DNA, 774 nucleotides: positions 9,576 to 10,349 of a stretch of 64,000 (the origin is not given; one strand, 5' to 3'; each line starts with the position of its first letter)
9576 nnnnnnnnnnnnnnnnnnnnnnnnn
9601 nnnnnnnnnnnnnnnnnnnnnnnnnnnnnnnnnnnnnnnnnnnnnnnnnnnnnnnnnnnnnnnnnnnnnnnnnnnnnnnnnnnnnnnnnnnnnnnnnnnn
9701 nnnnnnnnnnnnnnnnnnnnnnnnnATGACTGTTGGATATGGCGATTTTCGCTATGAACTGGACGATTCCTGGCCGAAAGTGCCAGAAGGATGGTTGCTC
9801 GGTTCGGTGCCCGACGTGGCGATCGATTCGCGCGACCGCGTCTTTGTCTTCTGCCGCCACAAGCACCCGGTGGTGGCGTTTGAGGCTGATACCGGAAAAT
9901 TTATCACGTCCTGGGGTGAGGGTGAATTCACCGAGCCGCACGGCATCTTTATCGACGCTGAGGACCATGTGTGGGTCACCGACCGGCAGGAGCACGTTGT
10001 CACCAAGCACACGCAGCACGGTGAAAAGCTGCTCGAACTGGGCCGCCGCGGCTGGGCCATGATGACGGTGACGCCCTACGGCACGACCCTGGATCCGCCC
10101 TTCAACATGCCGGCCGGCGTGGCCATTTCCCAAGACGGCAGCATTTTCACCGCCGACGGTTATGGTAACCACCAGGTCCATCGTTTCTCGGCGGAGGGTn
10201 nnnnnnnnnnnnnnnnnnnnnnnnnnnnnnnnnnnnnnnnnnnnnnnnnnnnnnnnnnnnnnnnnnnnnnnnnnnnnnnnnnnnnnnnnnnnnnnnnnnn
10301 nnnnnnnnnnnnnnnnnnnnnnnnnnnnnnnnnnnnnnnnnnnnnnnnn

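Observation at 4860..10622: Three tandem copies of a two-gene SDR + NHL-propeller cassette: an amplification-divergence snapshot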

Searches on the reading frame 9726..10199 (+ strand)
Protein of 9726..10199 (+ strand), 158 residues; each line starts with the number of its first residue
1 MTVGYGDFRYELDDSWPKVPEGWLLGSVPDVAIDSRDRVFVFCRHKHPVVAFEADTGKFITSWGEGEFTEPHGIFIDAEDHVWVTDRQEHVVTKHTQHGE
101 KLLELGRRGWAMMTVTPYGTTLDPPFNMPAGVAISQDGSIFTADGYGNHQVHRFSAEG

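Call 25: search_solved_structures(query=window:9726-10199:+, max_evalue=0.001, show_alignments=3)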
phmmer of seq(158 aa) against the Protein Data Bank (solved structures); distinct sequences matched with E-value up to 0.001: 41.
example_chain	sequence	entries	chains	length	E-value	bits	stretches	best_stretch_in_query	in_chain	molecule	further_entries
8j72_A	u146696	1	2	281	5.2e-17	65.2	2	42-151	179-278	E3 ubiquitin-protein ligase TRIM71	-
7qrx_A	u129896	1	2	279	7e-17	64.8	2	44-151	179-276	E3 ubiquitin-protein ligase TRIM71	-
9jur_A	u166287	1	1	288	8.4e-17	64.5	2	44-151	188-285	E3 ubiquitin-protein ligase TRIM71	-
6fpt_A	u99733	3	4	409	9.2e-17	64.4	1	42-152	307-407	E3 ubiquitin-protein ligase TRIM71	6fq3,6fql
7qrv_A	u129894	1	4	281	1.7e-15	60.3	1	57-157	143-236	Tripartite motif-containing protein 2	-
7b96_A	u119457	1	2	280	1.8e-15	60.1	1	57-157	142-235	Isoform 2 of Tripartite motif-containing protein 2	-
7b2r_A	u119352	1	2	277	3.7e-15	59.1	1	57-157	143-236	Tripartite motif-containing protein 2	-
7qrw_A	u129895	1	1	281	1.3e-14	57.4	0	67-158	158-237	Isoform 4 of Tripartite motif-containing protein 3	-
3fvz_A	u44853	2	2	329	1.5e-14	57.2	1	49-158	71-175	Peptidyl-glycine alpha-amidating monooxygenase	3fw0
6d69_A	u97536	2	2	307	1e-13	54.5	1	33-158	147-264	NHL Repeat Region of D. melanogaster Thin | Thin, isoform D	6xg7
5wm0_A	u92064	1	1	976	8.3e-13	51.5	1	49-158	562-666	Peptidyl-glycine alpha-amidating monooxygenase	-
7zpz_A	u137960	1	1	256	2e-12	50.3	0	29-155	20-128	Pizza6-TSR-TSH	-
7zqg_A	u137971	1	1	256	4.1e-12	49.3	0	70-156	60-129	Pizza6-KSH-TSH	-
7zq2_A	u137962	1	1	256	4.2e-12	49.2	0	70-156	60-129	Pizza6-RSH-TSH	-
6i37_A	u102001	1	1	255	5.3e-12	48.9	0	70-154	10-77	nv1Pizza6-AYW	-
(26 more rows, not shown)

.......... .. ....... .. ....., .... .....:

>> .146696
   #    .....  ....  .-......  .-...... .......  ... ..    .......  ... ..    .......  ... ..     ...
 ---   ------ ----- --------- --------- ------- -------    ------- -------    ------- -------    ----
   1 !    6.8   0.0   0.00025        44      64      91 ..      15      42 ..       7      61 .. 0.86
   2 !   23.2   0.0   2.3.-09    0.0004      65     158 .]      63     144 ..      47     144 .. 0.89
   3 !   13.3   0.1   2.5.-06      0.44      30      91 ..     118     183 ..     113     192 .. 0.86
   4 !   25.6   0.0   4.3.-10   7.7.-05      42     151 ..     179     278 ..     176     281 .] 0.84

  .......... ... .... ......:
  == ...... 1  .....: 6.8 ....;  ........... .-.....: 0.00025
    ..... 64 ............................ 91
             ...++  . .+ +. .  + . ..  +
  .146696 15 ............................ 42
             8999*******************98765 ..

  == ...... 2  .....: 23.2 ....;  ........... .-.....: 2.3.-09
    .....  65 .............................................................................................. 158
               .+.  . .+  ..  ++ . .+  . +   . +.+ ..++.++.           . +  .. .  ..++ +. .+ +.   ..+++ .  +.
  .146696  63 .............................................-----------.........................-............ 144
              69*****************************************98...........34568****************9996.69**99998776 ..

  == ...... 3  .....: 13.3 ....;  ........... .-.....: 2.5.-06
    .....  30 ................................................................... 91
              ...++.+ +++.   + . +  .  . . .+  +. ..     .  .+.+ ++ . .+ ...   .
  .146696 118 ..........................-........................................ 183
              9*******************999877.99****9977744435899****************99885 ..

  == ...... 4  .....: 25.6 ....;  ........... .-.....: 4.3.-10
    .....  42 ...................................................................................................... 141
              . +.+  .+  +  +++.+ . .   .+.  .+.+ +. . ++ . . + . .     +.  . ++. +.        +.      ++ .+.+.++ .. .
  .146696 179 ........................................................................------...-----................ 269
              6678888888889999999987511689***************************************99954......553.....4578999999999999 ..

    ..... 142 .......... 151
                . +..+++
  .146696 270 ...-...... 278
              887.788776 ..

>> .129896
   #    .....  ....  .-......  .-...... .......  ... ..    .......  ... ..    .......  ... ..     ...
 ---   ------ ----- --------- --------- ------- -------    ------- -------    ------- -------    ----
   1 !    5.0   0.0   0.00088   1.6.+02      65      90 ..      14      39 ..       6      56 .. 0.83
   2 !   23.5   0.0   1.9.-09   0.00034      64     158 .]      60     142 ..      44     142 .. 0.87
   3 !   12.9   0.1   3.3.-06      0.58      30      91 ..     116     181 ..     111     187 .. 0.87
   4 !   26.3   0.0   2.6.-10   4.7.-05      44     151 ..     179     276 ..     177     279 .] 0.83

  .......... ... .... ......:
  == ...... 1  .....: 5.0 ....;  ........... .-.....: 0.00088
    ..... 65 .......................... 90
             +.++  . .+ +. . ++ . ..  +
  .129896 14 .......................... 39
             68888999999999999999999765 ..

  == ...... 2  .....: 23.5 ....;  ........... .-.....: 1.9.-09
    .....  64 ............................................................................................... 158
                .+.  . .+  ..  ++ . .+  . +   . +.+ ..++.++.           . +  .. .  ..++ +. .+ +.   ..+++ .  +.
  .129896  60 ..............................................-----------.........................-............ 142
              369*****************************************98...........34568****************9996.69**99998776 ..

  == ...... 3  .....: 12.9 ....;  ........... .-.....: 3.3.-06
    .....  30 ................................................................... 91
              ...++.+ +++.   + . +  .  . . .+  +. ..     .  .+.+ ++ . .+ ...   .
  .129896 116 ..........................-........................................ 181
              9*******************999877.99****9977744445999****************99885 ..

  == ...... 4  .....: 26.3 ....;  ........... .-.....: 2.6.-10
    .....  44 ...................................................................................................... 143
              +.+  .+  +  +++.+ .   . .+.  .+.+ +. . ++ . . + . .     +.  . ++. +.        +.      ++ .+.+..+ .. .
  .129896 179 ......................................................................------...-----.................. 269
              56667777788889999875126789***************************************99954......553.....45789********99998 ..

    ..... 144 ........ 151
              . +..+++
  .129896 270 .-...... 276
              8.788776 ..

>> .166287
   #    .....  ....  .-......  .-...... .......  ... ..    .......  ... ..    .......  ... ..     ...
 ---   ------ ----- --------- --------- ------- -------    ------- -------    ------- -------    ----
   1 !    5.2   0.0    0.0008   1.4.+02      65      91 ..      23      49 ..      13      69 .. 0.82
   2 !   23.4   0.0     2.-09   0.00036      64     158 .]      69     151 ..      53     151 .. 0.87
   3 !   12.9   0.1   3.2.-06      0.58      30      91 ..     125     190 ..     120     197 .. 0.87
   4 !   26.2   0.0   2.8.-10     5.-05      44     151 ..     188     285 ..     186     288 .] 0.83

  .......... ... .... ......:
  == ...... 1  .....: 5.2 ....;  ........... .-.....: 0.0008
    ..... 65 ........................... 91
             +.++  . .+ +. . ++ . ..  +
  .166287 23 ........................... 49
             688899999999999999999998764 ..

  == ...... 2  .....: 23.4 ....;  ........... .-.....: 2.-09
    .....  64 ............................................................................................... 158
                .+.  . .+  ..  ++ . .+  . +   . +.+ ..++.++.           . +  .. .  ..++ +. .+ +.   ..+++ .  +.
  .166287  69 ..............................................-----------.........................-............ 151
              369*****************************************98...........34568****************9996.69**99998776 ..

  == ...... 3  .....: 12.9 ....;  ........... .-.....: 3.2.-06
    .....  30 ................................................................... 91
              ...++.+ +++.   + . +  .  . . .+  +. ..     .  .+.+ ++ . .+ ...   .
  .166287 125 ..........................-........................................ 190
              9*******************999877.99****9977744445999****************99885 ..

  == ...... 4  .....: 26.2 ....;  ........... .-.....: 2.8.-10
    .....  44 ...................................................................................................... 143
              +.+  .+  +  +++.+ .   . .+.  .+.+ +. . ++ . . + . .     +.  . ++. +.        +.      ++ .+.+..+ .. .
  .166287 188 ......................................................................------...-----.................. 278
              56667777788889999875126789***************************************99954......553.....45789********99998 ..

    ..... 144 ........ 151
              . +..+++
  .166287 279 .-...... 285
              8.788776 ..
